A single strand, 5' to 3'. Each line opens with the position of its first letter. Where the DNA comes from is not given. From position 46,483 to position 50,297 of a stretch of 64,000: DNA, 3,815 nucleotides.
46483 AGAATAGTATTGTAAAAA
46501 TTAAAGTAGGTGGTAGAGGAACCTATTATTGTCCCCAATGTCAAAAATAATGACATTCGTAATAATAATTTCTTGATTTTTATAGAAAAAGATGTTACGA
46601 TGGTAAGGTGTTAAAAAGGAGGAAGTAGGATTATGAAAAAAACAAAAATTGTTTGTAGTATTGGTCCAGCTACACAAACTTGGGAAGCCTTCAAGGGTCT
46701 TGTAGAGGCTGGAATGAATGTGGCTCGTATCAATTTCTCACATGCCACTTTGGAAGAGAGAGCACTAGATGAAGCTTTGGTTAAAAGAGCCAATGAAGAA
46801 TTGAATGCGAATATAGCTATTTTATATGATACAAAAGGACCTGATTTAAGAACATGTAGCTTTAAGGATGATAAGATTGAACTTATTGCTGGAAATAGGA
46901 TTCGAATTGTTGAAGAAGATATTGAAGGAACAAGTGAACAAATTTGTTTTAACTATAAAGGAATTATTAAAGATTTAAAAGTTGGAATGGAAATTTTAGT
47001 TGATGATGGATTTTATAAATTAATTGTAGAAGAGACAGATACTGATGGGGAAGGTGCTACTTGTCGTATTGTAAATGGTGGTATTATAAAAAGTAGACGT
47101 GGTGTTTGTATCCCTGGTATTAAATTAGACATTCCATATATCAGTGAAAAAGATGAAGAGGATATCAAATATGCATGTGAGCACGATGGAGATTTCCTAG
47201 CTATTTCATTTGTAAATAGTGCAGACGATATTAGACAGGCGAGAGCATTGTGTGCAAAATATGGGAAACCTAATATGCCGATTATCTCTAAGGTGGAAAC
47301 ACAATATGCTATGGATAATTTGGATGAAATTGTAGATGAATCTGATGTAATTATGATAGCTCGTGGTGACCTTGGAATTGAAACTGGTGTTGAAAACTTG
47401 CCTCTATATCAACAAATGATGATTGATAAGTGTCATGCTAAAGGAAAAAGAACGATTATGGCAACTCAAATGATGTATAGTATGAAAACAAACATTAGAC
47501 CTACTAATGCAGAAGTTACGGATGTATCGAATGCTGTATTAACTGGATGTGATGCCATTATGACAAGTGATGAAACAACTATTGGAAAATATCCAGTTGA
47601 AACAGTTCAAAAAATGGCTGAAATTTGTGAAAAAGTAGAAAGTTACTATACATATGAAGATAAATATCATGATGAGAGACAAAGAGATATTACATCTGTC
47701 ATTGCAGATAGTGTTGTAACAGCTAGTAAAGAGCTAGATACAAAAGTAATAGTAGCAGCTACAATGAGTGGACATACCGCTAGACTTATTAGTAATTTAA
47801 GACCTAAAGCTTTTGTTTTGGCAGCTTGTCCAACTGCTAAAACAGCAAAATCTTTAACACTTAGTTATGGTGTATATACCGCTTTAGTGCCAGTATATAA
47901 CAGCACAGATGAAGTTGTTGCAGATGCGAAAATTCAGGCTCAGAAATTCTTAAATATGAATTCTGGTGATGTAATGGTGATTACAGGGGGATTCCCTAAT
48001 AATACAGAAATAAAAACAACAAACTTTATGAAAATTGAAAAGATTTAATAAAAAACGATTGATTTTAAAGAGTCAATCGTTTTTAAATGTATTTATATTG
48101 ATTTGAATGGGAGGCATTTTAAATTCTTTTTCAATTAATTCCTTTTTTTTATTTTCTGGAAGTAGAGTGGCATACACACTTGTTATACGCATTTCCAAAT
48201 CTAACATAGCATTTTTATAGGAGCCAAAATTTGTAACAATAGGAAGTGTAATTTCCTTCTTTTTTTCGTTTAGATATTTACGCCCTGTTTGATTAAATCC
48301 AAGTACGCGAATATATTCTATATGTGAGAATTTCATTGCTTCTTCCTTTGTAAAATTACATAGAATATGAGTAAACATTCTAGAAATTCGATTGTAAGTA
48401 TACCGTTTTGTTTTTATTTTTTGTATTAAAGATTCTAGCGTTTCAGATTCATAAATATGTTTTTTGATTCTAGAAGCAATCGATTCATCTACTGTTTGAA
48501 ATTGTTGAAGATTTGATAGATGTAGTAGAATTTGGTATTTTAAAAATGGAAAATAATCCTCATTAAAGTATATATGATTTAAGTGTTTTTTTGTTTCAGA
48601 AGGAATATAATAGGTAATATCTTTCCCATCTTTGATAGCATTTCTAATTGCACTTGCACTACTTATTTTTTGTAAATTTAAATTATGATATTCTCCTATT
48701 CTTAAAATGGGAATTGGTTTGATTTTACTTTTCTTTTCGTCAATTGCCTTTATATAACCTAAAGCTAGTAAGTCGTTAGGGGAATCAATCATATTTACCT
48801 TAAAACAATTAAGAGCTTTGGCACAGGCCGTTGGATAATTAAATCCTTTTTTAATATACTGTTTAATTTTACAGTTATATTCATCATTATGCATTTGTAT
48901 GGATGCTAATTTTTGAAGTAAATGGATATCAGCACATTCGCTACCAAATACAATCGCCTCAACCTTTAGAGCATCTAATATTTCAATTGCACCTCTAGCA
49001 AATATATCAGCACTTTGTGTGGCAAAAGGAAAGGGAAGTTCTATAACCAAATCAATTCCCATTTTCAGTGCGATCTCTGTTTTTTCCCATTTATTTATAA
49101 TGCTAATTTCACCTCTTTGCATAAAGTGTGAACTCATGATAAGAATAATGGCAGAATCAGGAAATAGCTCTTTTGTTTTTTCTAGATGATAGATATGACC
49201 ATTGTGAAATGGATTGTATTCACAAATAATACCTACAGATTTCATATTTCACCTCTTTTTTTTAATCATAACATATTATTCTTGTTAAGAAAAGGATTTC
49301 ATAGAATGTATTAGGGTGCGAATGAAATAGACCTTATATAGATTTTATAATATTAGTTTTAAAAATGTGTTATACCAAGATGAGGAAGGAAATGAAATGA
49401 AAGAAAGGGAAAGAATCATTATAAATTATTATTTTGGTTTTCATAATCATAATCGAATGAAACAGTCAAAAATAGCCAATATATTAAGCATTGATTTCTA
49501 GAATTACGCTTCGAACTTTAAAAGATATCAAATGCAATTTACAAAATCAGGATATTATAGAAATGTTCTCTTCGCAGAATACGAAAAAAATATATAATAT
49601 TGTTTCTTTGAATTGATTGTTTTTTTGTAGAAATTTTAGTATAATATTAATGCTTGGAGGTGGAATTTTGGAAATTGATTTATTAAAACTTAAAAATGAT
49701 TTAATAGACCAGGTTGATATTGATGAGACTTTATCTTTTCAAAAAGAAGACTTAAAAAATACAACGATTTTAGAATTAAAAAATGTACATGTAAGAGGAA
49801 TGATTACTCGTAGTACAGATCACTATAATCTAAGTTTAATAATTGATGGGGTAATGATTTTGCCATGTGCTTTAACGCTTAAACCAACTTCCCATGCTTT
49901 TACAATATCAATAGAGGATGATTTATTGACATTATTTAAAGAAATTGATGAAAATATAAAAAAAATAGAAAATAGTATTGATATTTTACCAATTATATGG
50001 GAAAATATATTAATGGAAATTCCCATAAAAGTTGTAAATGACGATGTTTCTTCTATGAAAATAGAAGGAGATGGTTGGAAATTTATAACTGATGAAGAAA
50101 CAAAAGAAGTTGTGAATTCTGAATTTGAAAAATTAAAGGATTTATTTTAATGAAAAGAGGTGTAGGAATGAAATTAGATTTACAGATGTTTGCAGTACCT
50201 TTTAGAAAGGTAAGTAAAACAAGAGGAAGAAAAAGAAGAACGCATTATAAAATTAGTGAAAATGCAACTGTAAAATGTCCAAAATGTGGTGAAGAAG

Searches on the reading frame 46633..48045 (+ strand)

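Call 51: search_protein_families(library=pfam, proteins=[window:46633-48045:+], max_evalue=0.0001)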
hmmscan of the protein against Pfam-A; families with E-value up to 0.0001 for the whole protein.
window:46633-48045:+ (471 aa): 2 families
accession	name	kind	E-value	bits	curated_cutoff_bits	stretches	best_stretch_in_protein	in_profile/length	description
PF00224.27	PK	-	1.2e-106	357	30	1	1-325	1-328/328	Pyruvate kinase, barrel domain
PF02887.21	PK_C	-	4.6e-24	85.1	28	1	357-468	3-113/114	Pyruvate kinase, alpha/beta domain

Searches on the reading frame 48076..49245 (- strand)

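Call 51: search_protein_families(library=pfam, proteins=[window:48076-49245:-], max_evalue=0.0001)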
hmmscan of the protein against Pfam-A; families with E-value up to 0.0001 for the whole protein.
window:48076-49245:- (390 aa): 1 family
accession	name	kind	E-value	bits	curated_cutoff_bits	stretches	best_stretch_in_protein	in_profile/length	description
PF05636.17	HIGH_NTase1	-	1.6e-126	423.3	27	1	1-369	1-397/402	HIGH Nucleotidyl Transferase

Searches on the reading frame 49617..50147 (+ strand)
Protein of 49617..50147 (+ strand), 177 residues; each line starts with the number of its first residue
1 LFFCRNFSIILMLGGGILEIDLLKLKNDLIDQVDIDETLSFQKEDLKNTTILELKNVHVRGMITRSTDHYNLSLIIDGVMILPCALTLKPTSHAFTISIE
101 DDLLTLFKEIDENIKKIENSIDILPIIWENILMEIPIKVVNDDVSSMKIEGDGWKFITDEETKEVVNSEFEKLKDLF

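Call 51: search_protein_families(library=pfam, proteins=[window:49617-50147:+], max_evalue=0.0001)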
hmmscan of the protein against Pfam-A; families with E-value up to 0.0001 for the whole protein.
window:49617-50147:+ (177 aa): 1 family
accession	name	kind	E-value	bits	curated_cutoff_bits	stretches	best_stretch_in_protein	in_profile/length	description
PF02620.22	YceD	-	3.2e-11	43.8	33.2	1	73-176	2-118/119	Large ribosomal RNA subunit accumulation protein YceD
